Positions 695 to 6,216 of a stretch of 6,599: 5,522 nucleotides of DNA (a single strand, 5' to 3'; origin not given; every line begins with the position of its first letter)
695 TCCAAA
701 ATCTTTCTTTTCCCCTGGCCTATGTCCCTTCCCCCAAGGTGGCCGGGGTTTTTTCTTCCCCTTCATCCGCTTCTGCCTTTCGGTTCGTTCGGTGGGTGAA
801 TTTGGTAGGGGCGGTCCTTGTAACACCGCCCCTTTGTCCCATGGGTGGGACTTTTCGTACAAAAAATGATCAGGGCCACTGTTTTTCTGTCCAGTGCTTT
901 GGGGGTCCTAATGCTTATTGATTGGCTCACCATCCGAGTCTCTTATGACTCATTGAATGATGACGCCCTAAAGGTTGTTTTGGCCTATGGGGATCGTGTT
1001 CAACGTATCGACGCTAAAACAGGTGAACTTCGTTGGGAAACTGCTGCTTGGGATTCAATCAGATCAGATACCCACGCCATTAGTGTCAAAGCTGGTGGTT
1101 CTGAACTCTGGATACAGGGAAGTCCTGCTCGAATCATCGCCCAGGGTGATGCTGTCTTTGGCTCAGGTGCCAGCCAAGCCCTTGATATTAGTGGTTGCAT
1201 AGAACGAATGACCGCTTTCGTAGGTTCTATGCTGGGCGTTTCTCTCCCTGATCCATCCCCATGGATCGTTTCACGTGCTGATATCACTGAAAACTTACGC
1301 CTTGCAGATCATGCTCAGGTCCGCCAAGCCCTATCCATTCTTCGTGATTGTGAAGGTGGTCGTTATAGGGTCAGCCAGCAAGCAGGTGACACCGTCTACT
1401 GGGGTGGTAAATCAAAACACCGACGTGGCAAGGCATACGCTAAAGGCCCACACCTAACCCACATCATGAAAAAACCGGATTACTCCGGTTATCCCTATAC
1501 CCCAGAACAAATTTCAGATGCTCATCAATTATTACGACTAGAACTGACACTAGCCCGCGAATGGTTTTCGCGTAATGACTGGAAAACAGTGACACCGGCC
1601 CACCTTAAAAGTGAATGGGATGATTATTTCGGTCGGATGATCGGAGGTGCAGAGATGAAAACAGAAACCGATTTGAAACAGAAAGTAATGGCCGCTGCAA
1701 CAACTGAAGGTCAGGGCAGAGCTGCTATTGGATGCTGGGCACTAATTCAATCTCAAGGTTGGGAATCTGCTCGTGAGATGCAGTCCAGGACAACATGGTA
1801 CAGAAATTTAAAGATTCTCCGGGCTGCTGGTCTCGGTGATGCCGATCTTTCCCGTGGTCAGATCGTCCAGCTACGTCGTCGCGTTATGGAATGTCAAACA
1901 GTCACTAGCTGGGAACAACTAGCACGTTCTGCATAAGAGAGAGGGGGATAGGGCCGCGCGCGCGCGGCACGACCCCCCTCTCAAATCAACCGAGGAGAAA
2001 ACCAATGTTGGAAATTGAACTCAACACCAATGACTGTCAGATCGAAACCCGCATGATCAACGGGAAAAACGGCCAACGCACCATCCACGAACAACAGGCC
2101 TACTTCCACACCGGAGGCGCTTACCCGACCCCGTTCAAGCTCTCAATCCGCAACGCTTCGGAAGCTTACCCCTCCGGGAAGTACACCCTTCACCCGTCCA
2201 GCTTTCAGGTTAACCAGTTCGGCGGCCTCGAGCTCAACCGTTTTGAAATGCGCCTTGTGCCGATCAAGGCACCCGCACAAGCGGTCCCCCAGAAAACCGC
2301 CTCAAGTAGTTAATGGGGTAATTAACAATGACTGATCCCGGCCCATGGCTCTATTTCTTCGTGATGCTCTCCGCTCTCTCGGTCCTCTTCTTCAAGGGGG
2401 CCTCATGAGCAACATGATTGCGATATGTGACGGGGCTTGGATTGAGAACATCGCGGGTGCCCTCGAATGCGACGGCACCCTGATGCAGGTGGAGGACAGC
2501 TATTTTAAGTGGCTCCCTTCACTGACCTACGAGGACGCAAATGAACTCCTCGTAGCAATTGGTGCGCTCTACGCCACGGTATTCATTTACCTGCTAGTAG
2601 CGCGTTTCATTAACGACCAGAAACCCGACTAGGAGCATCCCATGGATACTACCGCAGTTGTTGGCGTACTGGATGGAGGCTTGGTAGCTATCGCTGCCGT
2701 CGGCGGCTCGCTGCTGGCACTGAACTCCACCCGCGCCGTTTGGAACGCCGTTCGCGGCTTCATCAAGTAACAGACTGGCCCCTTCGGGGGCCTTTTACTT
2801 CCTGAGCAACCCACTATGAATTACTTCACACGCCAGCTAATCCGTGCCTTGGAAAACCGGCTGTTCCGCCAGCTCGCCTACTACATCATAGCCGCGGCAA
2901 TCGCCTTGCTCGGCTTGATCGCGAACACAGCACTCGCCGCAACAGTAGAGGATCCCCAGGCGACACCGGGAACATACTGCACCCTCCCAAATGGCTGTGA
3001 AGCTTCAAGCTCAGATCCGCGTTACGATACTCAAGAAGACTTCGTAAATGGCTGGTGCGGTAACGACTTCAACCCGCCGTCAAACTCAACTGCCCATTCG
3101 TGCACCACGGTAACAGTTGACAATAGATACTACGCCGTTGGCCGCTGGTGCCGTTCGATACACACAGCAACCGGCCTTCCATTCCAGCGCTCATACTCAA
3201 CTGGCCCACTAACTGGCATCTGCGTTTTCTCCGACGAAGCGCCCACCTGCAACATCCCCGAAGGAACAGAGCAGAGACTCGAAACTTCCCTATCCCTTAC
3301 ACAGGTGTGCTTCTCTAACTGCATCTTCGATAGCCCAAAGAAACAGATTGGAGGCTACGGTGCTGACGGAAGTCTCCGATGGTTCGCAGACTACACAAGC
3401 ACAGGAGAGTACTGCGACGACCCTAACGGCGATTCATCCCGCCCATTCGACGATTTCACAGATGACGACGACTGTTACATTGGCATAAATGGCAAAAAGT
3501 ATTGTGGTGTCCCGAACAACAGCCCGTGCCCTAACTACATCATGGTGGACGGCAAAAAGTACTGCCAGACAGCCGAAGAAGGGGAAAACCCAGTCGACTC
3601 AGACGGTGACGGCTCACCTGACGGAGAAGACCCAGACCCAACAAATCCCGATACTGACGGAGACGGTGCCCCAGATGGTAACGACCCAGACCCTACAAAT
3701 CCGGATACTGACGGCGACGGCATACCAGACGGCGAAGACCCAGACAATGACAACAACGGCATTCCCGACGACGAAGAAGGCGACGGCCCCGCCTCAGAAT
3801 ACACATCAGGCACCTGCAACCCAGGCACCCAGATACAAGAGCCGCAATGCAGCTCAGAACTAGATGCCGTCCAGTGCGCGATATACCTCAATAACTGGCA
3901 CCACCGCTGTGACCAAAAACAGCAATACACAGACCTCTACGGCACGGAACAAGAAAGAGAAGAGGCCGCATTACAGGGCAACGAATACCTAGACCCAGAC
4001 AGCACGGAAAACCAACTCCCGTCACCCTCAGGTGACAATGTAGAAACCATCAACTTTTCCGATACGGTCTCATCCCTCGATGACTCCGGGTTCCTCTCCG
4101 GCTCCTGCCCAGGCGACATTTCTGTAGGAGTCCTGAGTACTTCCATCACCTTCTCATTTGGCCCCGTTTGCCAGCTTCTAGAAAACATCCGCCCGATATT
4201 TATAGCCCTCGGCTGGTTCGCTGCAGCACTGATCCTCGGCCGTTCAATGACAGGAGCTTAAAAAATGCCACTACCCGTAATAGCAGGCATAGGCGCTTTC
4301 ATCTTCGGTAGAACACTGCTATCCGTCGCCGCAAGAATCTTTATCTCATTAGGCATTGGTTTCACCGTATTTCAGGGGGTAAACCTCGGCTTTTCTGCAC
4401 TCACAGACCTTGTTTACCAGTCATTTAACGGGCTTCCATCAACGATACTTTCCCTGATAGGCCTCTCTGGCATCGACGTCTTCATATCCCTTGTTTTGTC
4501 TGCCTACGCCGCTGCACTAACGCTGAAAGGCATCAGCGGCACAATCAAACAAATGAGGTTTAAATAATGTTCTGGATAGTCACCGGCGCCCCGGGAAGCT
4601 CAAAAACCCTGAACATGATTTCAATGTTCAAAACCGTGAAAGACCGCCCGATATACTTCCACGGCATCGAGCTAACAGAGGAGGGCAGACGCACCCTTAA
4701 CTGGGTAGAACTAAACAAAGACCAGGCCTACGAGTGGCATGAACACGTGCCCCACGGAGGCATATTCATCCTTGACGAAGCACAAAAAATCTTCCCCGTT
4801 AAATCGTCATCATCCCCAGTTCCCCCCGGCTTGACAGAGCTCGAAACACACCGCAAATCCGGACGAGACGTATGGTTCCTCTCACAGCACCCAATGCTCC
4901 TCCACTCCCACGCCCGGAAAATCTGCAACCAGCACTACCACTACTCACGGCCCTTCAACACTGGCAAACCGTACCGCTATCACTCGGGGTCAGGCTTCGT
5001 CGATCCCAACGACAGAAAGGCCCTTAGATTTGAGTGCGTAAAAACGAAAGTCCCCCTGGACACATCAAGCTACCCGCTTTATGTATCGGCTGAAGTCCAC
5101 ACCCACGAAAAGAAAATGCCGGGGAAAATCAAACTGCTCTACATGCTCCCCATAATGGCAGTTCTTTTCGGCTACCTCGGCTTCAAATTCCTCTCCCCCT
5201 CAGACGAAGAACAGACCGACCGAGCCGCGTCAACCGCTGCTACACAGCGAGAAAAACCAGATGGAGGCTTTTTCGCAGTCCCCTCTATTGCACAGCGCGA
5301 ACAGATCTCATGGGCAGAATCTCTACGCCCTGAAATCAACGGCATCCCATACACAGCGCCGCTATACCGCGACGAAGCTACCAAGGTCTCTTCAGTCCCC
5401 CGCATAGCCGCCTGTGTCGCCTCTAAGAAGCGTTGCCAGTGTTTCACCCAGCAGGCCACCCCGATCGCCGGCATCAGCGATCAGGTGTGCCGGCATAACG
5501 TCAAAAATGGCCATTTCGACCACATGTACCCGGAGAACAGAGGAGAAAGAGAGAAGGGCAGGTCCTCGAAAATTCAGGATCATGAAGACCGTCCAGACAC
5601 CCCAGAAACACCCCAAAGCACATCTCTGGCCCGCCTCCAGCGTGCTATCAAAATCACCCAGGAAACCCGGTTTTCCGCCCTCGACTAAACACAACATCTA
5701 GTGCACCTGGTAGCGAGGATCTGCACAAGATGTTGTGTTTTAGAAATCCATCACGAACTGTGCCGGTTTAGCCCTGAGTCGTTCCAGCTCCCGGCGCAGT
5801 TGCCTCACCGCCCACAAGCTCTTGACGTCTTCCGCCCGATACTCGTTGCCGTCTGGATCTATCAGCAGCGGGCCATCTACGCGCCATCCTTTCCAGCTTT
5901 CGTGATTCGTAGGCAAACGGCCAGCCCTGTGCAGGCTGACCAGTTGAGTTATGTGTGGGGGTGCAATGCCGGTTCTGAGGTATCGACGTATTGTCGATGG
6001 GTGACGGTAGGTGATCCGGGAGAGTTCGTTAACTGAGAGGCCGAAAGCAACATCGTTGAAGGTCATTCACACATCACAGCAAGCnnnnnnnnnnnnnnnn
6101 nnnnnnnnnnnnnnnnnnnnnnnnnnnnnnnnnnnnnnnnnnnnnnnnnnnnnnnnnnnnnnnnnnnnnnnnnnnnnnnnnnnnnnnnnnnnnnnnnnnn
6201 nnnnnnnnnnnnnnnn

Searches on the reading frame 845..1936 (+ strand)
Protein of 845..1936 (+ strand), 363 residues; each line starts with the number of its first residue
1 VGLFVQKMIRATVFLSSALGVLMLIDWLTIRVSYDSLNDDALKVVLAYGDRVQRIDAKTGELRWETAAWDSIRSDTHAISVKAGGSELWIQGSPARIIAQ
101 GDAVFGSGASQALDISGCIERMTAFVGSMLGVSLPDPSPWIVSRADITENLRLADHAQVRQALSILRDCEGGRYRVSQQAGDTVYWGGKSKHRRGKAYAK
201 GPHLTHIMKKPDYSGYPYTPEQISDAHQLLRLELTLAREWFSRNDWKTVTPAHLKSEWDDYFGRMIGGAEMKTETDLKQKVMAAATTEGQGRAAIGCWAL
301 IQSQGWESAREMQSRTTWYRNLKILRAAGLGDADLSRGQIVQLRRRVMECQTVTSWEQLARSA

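Call 26: search_protein_families(library=pfam, proteins=[window:845-1936:+], max_evalue=0.01)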
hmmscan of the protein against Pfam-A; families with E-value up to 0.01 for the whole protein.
window:845-1936:+ (363 aa): 1 family
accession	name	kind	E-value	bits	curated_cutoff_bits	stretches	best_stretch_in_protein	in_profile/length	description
PF05144.20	Phage_CRI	-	1.5e-19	71.1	21.7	1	25-247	2-224/232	Replication-associated protein G2P N-terminal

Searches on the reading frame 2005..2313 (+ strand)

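Call 26: search_protein_families(library=pfam, proteins=[window:2005-2313:+], max_evalue=0.01)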
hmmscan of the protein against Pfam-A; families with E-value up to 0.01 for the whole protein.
window:2005-2313:+ (102 aa): 1 family
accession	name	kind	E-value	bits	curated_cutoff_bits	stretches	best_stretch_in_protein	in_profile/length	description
PF02303.23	Phage_DNA_bind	-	1.3e-17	64.3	25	1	3-80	2-80/82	Helix-destabilising protein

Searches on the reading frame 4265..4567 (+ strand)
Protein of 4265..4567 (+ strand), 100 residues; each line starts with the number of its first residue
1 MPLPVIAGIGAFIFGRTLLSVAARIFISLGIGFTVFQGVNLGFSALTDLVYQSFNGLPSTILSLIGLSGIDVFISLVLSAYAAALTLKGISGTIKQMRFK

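Call 26: search_protein_families(library=pfam, proteins=[window:4265-4567:+], max_evalue=0.01)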
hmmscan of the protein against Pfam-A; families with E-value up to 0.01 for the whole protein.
window:4265-4567:+ (100 aa): 1 family
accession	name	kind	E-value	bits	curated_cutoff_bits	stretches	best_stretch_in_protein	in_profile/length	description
PF10734.14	DUF2523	-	3.4e-10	40.7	22.1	1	18-88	9-79/80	Protein of unknown function (DUF2523)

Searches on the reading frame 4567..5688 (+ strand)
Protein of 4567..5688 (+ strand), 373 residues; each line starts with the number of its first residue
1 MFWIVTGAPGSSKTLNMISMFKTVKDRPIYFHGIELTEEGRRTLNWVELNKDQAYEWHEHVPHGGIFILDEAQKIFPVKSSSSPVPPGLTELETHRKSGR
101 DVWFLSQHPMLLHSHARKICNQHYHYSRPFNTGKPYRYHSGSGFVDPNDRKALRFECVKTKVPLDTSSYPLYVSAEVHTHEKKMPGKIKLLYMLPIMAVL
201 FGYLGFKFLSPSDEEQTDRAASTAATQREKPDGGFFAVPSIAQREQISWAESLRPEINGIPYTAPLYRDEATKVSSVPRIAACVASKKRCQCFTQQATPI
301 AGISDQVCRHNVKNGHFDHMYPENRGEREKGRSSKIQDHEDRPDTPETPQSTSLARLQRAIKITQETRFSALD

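Call 6: search_dna_similar(query=window:4567-5688:+, collection=phages, mode=protein, max_rows=25)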
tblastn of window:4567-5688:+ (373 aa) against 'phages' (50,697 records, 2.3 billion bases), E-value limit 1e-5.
Records with a match: 91; places in all: 91; records where one place covers at least 80% of the query: 83.
Best place of each record, by identity: <60% 91.
By first word of the organism name: Ralstonia 36; Inovirus 15; Dulem 10; Pseudomonas 8; Xanthomonas 8; Stenotrophomonas 6; Inoviridae 2; Phage 2; Aeromonas 1; Acinetobacter 1; and 2 more.
By host as written in the record: Ralstonia solanacearum 28; Homo sapiens 15; Varecia variegata 8; - 8; Pseudomonas aeruginosa 7; Ralstonia pickettii 2; Stenotrophomonas maltophilia str. Khak84 2; Varecia rubra 2; and 15 more.
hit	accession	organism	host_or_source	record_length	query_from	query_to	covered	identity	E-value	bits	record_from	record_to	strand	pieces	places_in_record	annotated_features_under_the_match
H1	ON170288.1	Ralstonia phage YO169_3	Ralstonia solanacearum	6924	1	343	92%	32.7%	1e-37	149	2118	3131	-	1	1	record has no annotation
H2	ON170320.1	Ralstonia phage YO188_1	Ralstonia solanacearum R299, UW30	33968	1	343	92%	32.7%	1e-37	149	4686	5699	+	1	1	record has no annotation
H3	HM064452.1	Ralstonia phage PE226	Ralstonia solanacearum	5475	1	343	92%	32.2%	5e-36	145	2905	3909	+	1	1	putative phage assembly protein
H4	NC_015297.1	Ralstonia phage PE226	Ralstonia solanacearum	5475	1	343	92%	32.2%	5e-36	145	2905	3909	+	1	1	putative phage assembly protein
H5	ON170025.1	Ralstonia phage YO006_3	Ralstonia solanacearum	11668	1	343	92%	32.2%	6e-36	144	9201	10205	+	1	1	record has no annotation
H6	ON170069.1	Ralstonia phage YO029_2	Ralstonia solanacearum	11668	1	343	92%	32.2%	6e-36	144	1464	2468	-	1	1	record has no annotation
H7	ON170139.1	Ralstonia phage YO084_3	Ralstonia solanacearum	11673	1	343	92%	32.2%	6e-36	144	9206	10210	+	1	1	record has no annotation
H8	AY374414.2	Ralstonia phage p12J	Ralstonia pickettii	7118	1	332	89%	32.3%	3e-31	130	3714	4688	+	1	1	putative phage assembly protein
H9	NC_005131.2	Ralstonia phage p12J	Ralstonia pickettii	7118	1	332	89%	32.3%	3e-31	130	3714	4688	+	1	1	ORF7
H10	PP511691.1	Dulem virus 58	Varecia variegata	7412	1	355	90%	31.1%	2e-25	140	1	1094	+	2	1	ZOT protein | hypothetical protein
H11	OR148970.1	Inovirus D_HF3_12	Homo sapiens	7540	1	355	95%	29.1%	1e-32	134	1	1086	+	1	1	zonular occludens toxin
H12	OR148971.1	Inovirus D_HF4_80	Homo sapiens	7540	1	355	95%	29.1%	1e-32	134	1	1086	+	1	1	zonular occludens toxin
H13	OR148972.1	Inovirus D_HF5_75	Homo sapiens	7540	1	355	95%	29.1%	1e-32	134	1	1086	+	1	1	zonular occludens toxin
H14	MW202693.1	Inoviridae sp.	Manatee Spring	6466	1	318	85%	31.9%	1e-36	147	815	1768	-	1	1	zonular occludens toxin (zot) | minor head virion protein G6P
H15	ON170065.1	Ralstonia phage YO026_1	Ralstonia solanacearum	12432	1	337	90%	30.0%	1e-34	141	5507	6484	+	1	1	record has no annotation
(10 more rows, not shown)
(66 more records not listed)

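Call 9: find_related_loci(query=window:4567-5688:+, collection=viral_contigs, flank=10000)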
Query window:4567-5688:+ (373 aa) in viral_contigs; peptide patterns used: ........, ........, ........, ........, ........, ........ (x = any residue, [..] = any of these).
16 stretches matched a pattern; 5 encode a relative of the query (tblastn E <= 1e-3); 5 distinct loci.
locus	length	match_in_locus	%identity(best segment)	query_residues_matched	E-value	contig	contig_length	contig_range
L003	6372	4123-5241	76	1-372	0e+0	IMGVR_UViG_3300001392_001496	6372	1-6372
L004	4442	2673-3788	54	1-372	5e-138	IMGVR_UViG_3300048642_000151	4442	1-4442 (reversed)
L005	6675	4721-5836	54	1-372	5e-136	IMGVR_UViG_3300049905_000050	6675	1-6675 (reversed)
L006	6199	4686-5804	55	1-373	2e-135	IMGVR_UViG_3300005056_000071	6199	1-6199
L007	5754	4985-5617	59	1-210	9e-86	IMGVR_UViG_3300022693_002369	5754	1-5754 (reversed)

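Call 26: search_protein_families(library=pfam, proteins=[window:4567-5688:+], max_evalue=0.01)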
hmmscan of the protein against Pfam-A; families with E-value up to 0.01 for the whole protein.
window:4567-5688:+ (373 aa): 1 family
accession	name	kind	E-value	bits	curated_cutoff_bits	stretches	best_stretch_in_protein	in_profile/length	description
PF05707.18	Zot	-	6.4e-16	58.8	20.3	1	2-175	2-193/197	Zonular occludens toxin (Zot)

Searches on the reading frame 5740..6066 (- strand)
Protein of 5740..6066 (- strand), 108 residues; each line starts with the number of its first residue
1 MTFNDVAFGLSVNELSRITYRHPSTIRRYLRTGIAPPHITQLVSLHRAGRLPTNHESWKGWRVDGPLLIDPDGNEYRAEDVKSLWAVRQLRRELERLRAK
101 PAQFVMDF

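Call 26: search_protein_families(library=pfam, proteins=[window:5740-6066:-], max_evalue=0.01)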
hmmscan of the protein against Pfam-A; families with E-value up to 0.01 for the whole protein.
window:5740-6066:- (108 aa): 2 families
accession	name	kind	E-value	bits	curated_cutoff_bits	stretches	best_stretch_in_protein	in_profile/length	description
PF12375.13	DUF3653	-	4.2e-08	33.7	22.4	1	51-96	3-47/66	Phage protein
PF13411.12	MerR_1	-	0.0012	19.4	21.6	0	11-39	2-30/69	MerR HTH family regulatory protein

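Call 64: search_dna_similar(query=window:5740-6066:-, collection=phages, mode=protein, max_evalue=0.001, max_rows=30)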
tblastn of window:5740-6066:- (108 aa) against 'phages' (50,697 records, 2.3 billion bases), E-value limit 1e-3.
No match.

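Call 67: search_solved_structures(query=window:5740-6066:-, max_evalue=1)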
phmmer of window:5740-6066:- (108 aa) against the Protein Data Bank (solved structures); distinct sequences matched with E-value up to 1: 3.
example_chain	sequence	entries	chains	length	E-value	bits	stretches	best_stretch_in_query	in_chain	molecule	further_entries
8fjf_A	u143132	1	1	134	0.039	17.2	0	67-90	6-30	H10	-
6gsf_A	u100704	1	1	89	0.58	13.4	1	48-100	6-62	Lipase chaperone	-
5ovm_A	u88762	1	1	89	0.65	13.3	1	48-100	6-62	Lipase chaperone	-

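Call 68: search_protein_families(library=phrogs, proteins=[window:5740-6066:-], max_evalue=0.01)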
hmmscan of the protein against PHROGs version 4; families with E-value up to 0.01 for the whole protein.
window:5740-6066:- (108 aa): 2 families
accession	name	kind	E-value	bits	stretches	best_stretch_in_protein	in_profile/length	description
phrog_1668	-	tail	2.1e-10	41.8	1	3-97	12-105/122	tail assembly protein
phrog_25084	-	unknown function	0.0024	18.6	1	35-93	153-213/250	-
